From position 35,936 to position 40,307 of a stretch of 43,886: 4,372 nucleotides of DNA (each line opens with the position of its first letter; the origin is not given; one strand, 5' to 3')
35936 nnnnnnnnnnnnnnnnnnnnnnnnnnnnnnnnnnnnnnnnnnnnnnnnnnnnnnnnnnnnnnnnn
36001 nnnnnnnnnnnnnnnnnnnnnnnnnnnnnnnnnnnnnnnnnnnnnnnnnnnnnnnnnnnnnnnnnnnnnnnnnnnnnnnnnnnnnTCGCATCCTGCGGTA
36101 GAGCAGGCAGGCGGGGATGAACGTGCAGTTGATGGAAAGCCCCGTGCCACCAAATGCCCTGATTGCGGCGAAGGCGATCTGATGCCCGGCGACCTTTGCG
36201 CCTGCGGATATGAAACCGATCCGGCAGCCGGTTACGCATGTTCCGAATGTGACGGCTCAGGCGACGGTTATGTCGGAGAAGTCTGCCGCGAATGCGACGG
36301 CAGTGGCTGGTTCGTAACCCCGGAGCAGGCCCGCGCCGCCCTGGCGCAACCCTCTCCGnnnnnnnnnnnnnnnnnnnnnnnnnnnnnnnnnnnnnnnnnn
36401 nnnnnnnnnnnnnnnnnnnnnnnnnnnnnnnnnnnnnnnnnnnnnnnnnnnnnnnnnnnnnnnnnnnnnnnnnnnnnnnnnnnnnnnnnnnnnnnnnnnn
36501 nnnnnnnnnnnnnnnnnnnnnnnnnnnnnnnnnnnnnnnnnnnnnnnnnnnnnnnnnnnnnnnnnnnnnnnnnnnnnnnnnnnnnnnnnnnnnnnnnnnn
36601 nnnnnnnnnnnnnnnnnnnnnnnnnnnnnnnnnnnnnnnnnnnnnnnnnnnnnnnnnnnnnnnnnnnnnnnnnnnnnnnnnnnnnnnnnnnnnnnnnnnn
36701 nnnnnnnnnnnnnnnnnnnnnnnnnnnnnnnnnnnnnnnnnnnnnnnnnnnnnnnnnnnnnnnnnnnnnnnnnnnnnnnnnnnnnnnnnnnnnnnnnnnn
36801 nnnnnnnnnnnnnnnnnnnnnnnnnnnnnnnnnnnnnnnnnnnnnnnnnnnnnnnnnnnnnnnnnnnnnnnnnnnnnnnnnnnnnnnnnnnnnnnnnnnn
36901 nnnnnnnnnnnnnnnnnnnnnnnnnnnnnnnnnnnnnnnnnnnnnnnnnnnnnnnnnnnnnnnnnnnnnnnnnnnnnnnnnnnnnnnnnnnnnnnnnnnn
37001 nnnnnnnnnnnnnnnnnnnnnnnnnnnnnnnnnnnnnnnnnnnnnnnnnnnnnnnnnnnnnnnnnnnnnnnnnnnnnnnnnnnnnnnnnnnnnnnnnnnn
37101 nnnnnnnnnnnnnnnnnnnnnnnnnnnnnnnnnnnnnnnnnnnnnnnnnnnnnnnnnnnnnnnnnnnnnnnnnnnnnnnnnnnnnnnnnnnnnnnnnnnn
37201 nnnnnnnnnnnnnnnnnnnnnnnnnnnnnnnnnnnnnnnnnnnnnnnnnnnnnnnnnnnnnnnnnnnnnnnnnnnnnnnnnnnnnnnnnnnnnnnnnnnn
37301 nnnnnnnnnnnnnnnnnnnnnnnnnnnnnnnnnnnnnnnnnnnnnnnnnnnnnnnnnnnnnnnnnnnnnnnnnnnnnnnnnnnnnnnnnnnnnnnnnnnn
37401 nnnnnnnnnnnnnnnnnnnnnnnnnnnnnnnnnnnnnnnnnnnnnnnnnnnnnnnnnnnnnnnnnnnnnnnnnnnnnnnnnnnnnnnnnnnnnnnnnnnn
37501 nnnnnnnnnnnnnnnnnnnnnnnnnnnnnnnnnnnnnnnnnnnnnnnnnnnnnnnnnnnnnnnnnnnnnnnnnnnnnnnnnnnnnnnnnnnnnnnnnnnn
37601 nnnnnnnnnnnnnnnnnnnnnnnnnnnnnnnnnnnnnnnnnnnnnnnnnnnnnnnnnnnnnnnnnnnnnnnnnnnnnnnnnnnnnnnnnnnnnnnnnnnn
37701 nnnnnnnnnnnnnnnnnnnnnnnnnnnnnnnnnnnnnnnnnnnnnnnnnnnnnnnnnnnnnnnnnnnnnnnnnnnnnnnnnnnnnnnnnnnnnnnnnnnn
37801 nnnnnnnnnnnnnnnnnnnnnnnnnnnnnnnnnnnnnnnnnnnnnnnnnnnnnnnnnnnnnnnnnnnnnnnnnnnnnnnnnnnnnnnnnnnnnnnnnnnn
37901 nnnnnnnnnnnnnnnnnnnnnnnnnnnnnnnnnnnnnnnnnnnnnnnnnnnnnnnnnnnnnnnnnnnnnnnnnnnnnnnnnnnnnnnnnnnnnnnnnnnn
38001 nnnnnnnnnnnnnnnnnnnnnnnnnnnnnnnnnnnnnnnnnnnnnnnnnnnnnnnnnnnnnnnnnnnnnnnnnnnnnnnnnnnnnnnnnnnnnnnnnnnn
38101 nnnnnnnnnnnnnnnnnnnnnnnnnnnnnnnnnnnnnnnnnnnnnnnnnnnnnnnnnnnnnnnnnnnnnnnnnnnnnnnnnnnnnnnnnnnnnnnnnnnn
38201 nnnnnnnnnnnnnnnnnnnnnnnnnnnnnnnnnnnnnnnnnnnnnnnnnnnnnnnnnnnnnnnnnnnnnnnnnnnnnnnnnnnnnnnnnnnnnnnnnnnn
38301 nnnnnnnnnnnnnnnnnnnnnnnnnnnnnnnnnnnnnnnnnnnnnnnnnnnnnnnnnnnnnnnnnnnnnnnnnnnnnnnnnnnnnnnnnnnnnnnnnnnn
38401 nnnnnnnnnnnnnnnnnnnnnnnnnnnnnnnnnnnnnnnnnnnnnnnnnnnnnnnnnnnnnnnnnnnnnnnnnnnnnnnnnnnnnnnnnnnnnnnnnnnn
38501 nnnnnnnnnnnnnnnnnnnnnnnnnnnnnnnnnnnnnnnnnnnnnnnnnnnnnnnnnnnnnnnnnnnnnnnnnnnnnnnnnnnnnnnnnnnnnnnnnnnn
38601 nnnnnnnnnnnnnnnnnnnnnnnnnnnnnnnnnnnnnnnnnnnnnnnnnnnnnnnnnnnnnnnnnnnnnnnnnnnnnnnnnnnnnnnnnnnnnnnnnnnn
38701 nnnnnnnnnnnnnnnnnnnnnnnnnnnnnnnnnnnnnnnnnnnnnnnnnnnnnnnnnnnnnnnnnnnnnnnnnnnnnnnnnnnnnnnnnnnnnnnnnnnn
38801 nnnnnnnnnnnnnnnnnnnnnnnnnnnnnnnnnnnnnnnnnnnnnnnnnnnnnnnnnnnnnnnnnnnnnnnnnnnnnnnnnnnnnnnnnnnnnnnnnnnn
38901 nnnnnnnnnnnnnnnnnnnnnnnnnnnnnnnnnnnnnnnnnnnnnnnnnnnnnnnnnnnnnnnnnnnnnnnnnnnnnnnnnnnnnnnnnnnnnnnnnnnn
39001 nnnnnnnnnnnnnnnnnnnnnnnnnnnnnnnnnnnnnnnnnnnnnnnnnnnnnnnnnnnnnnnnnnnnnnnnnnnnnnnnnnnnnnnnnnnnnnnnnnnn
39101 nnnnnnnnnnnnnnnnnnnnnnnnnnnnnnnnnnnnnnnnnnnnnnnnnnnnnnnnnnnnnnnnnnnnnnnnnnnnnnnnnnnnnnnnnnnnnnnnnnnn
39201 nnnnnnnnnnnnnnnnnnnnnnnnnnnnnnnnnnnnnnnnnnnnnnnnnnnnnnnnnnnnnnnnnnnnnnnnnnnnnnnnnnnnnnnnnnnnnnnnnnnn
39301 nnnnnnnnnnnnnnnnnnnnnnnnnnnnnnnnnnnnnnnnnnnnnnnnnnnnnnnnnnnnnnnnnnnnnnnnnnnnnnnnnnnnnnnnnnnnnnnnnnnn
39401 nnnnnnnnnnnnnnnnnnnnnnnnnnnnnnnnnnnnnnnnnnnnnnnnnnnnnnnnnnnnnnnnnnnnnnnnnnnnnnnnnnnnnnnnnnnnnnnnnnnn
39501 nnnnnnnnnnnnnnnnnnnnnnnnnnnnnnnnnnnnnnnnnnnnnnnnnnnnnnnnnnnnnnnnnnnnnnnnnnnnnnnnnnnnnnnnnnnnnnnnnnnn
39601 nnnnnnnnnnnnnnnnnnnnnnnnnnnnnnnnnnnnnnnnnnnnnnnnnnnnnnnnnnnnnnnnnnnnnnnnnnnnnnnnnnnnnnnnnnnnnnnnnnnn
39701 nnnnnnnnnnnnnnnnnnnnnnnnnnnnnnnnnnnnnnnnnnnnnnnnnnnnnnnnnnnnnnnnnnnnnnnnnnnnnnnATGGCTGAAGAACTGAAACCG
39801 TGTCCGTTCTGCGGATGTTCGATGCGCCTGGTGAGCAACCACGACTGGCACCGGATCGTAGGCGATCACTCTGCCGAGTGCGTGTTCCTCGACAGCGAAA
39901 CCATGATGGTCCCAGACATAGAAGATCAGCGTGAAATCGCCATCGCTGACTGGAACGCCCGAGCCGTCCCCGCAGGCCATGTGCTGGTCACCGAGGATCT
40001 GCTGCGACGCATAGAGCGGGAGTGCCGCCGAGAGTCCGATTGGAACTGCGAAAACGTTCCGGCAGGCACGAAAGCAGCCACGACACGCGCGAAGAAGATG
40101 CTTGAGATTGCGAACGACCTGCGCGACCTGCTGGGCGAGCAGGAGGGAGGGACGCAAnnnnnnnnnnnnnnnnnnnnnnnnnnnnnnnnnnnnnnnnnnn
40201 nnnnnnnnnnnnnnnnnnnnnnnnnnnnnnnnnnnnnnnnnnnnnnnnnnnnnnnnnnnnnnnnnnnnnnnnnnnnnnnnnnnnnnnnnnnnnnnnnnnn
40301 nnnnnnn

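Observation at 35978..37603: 541-aa early protein with DnaJ-type zinc-finger repeats and an internal duplication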

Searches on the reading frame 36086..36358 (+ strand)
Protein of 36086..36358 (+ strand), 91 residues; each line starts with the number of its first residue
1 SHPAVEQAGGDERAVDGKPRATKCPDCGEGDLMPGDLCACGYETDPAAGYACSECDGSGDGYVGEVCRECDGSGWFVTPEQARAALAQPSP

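Call 36: find_related_loci(query=window:36086-36330:+, collection=viral_contigs, flank=3000)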
Query window:36086-36330:+ (81 aa) in viral_contigs; peptide patterns used: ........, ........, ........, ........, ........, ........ (x = any residue, [..] = any of these).
168 stretches matched a pattern; 22 encode a relative of the query (tblastn E <= 1e-3); 22 distinct loci.
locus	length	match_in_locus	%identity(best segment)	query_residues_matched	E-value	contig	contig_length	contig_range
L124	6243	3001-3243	99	1-81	7e-53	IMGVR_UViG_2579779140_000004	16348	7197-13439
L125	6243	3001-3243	99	1-81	6e-53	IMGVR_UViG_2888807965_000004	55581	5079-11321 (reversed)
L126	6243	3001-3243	96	1-81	2e-52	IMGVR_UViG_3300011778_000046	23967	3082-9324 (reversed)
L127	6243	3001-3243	96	1-81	2e-52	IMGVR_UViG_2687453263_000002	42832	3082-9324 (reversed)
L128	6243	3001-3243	96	1-81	3e-52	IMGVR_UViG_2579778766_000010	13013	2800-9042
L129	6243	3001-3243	98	1-81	5e-51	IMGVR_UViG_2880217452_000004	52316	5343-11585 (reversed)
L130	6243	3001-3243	94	1-81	3e-51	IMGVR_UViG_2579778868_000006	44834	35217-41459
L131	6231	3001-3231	99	5-81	1e-50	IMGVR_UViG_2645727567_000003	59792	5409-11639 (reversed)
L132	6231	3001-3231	100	5-81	3e-50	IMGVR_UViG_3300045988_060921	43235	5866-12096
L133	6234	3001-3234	99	4-81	2e-50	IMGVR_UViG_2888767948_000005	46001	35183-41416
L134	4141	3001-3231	100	5-81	4e-49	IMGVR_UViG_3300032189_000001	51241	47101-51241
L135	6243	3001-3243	94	1-81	5e-49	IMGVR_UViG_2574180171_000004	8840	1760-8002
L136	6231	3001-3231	100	5-81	1e-49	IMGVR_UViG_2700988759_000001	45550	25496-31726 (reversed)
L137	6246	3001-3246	94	1-81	2e-48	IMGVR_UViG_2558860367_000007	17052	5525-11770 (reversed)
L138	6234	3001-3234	94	4-81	3e-48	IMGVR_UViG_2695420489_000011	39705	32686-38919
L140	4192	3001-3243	88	1-81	3e-45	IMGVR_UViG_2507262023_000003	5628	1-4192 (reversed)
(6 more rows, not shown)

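Call 39: search_protein_representatives(protein=window:36086-36358:+)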
Query: 91 residues. Proteins with E-value up to 0.001 (for the whole library): 67; up to 1e-10: 59; up to 1e-30: 52. The best 67 are listed.
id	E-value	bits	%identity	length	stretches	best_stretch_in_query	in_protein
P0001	7.2e-55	199.7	88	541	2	1-91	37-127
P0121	4.3e-54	197.2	99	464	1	1-91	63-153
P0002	9.9e-54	196.0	99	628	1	1-91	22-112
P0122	1.1e-53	195.9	100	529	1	2-91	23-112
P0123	1.5e-53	195.4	97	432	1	1-91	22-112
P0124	1.7e-53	195.3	100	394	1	2-90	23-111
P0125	1.9e-53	195.1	98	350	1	1-91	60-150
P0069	3.0e-53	194.4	99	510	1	1-90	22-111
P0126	1.8e-52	191.9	99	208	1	1-88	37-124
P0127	3.1e-52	191.2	96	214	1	1-90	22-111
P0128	3.5e-52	191.0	95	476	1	1-91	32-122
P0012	4.9e-52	190.6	99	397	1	4-91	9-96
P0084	7.7e-52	189.9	99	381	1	4-91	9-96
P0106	7.9e-52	189.9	99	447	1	4-91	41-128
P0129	8.4e-52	189.8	96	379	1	1-90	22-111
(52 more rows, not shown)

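Call 53: search_protein_families(library=pfam, proteins=[L133:2575-4920:+, L138:2785-4197:+, L130:2908-4335:+, L140:2908-4191:+, L129:2806-3729:+, L137:2806-4260:+, L134:2797-4140:+], max_evalue=0.01)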
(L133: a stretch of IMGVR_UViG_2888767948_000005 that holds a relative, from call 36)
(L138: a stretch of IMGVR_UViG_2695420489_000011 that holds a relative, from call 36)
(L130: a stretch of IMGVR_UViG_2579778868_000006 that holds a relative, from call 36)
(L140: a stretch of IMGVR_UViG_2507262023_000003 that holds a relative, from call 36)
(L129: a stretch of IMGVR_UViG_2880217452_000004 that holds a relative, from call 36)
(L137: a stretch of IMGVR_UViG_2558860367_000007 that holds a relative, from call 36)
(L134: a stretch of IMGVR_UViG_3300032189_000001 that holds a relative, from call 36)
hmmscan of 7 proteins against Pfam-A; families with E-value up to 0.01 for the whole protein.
L133:2575-4920:+ (782 aa): 0 families

L138:2785-4197:+ (471 aa): 0 families

L130:2908-4335:+ (476 aa): 1 family
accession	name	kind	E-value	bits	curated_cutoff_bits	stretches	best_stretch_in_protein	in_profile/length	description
PF00684.25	DnaJ_CXXCXGXG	-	0.0092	16.7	32.7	1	83-113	1-33/65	DnaJ central domain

L140:2908-4191:+ (428 aa): 1 family
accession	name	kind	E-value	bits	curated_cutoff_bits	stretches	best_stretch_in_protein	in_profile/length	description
PF00684.25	DnaJ_CXXCXGXG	-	0.00078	20.1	32.7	1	388-423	14-54/65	DnaJ central domain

L129:2806-3729:+ (308 aa): 1 family
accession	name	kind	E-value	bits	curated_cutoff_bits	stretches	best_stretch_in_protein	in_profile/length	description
PF00684.25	DnaJ_CXXCXGXG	-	0.0047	17.6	32.7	1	117-147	1-33/65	DnaJ central domain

L137:2806-4260:+ (485 aa): 0 families

L134:2797-4140:+ (448 aa): 1 family
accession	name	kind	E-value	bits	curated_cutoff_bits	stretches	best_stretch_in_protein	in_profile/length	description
PF00684.25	DnaJ_CXXCXGXG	-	3.9e-07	30.7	32.7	1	116-168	1-55/65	DnaJ central domain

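Call 54: search_protein_families(library=phrogs, proteins=[L133:2575-4920:+, L138:2785-4197:+], max_evalue=0.00001)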
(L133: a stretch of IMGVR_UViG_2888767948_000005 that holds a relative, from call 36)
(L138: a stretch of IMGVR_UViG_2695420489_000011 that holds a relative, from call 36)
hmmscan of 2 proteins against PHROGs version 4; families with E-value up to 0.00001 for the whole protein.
L133:2575-4920:+ (782 aa): 12 families
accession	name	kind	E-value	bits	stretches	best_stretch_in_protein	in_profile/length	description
phrog_3956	-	unknown function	1.9e-148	497.1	2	9-510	35-451/585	-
phrog_11504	-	unknown function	3.7e-103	347.2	2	580-776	202-372/376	-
phrog_9763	-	unknown function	4.5e-47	161.9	1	678-776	140-239/247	-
phrog_9434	-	unknown function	2.5e-40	140.4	1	184-775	196-495/507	-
phrog_15608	-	unknown function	7.7e-37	127.6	1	147-219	62-134/143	-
phrog_6628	-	unknown function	2e-35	123.5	1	678-776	568-669/685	-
phrog_6574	-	unknown function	6.7e-31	109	2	674-776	95-210/217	-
phrog_14548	-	unknown function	2.4e-25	90.5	1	677-776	273-374/378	-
phrog_28211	-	unknown function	2.6e-23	83.9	1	676-774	114-223/234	-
phrog_19550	-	unknown function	7e-23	82.6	1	682-777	81-183/186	-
phrog_3527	-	unknown function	2.9e-22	80.6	1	172-241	1-70/233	-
phrog_6134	-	unknown function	3.7e-17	62.7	1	424-522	232-329/748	-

L138:2785-4197:+ (471 aa): 7 families
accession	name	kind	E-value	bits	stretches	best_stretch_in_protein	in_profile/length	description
phrog_3956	-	unknown function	9.2e-67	227.4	2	71-470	139-490/585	-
phrog_15608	-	unknown function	1.7e-37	129.7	1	66-149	52-134/143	-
phrog_3527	-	unknown function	4.3e-23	83.3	1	102-180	1-79/233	-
phrog_5310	-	unknown function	2e-22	81.2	1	272-370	179-277/384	-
phrog_30401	-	unknown function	3.7e-22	80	1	372-466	125-218/235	-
phrog_11504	-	unknown function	1.5e-17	65.5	1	136-440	9-247/376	-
phrog_28713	-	unknown function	1.5e-08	35.9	0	156-190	113-147/250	-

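Call 69: search_protein_families(library=ncbifam, proteins=[L133:2575-4920:+, L138:2785-4197:+], max_evalue=0.01)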
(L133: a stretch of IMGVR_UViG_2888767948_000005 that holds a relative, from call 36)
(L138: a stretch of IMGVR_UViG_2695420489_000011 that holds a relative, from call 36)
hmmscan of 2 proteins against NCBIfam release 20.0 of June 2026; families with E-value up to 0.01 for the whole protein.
L133:2575-4920:+ (782 aa): 1 family
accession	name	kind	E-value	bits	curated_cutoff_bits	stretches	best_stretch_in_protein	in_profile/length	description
NF058604.1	RtpA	equivalog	0.0041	17.2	65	1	190-218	11-38/50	anti-TRAP protein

L138:2785-4197:+ (471 aa): 1 family
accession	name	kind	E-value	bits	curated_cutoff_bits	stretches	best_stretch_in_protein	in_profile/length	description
NF058604.1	RtpA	equivalog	0.0022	18.1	65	1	120-148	11-38/50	anti-TRAP protein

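Call 70: search_solved_structures(query=window:36086-36358:+, max_evalue=10, show_alignments=4)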
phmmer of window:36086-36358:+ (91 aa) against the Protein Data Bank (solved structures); distinct sequences matched with E-value up to 10: 5.
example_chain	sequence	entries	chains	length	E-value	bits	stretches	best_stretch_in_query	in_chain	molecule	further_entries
2rgy_A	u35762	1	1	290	0.17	15.3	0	31-53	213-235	Transcriptional regulator, LacI family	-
9b6t_L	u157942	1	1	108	0.9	13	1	33-64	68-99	Fab1-7 light chain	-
1mey_C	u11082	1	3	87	1.5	12.3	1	20-57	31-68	CONSENSUS ZINC FINGER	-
2i13_A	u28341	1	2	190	1.5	12.3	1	20-58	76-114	Aart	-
8smr_L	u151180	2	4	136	1.8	12.1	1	24-80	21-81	Cytochrome C5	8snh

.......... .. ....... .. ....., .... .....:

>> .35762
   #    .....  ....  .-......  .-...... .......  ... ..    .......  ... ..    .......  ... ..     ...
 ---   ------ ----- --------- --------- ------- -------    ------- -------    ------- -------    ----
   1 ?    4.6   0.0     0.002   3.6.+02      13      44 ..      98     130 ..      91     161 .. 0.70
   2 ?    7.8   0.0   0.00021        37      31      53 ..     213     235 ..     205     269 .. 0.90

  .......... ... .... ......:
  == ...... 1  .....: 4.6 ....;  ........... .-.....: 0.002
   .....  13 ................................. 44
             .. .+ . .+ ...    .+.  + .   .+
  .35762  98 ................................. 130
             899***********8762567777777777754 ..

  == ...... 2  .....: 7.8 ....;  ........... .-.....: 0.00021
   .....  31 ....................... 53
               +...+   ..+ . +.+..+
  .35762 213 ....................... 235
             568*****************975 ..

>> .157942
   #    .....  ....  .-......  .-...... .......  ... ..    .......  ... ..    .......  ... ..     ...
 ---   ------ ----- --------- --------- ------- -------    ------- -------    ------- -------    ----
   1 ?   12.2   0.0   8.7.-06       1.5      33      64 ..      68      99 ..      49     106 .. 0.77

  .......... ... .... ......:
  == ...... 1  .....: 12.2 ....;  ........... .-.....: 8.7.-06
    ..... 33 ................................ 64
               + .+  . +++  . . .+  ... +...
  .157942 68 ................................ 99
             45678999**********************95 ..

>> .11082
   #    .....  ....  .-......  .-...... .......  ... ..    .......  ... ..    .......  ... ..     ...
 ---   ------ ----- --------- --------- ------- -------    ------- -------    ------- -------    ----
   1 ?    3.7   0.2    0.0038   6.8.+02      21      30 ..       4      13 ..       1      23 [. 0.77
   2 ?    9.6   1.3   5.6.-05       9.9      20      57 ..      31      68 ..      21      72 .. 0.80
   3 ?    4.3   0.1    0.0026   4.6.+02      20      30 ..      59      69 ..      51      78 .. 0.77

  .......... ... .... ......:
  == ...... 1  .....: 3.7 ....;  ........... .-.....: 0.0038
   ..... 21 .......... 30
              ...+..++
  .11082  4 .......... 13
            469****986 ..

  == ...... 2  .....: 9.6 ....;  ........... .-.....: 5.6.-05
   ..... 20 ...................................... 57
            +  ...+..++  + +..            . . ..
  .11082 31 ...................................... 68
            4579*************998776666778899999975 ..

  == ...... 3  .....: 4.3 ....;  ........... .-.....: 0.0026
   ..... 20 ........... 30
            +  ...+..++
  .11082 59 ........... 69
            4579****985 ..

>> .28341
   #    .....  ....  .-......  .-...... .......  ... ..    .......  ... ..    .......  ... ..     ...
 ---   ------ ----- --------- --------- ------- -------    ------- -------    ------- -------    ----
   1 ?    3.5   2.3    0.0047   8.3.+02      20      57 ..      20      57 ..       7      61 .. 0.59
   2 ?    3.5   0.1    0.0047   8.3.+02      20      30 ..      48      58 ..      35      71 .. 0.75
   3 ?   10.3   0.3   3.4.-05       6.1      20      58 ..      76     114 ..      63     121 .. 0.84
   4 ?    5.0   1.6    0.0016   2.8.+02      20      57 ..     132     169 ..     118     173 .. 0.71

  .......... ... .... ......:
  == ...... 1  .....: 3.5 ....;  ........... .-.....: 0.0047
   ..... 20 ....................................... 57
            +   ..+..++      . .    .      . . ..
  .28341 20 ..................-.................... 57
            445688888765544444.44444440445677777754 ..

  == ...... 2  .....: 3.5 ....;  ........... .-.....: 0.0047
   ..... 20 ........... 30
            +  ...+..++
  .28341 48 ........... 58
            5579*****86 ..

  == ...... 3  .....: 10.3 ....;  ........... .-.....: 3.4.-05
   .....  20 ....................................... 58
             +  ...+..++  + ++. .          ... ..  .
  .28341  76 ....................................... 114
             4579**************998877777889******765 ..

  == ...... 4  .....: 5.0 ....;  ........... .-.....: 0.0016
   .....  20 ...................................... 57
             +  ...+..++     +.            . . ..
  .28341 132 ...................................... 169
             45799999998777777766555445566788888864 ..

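Call 87: predict_structure(alignment_id=A2)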
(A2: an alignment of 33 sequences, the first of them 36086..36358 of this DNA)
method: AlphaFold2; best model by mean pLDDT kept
length: 91 residues; sequences in the alignment: 33
mean_pLDDT: 56.8   pTM: 0.33
mean pLDDT of the five models: 56.8, 53.3, 47.8, 46.7, 44.3
residues with pLDDT >= 90: 0; 70-90: 1; 50-70: 68; < 50: 22
segments of 3 or more residues with pLDDT < 50: 1-5, 7-19, 89-91
pLDDT, mean of each block of 10 residues (from residue 1): 42 44 61 63 55 59 63 65 60 40
secondary structure, 60 per line:
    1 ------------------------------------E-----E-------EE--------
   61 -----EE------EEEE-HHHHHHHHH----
elements in order: E74-77 H79-87

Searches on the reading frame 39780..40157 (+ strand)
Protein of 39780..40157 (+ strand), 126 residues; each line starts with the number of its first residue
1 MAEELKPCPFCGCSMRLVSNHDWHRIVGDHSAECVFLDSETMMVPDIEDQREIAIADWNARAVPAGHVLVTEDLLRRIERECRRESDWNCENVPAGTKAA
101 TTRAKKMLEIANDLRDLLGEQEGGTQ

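Call 57: search_protein_families(library=pfam, proteins=[window:39780-40157:+], max_evalue=0.001)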
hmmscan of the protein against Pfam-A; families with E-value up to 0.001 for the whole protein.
window:39780-40157:+ (126 aa): 1 family
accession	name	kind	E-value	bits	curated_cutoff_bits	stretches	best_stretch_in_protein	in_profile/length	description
PF14354.12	Lar_restr_allev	-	4.4e-08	33.7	28.6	1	3-62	1-58/58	Restriction alleviation protein Lar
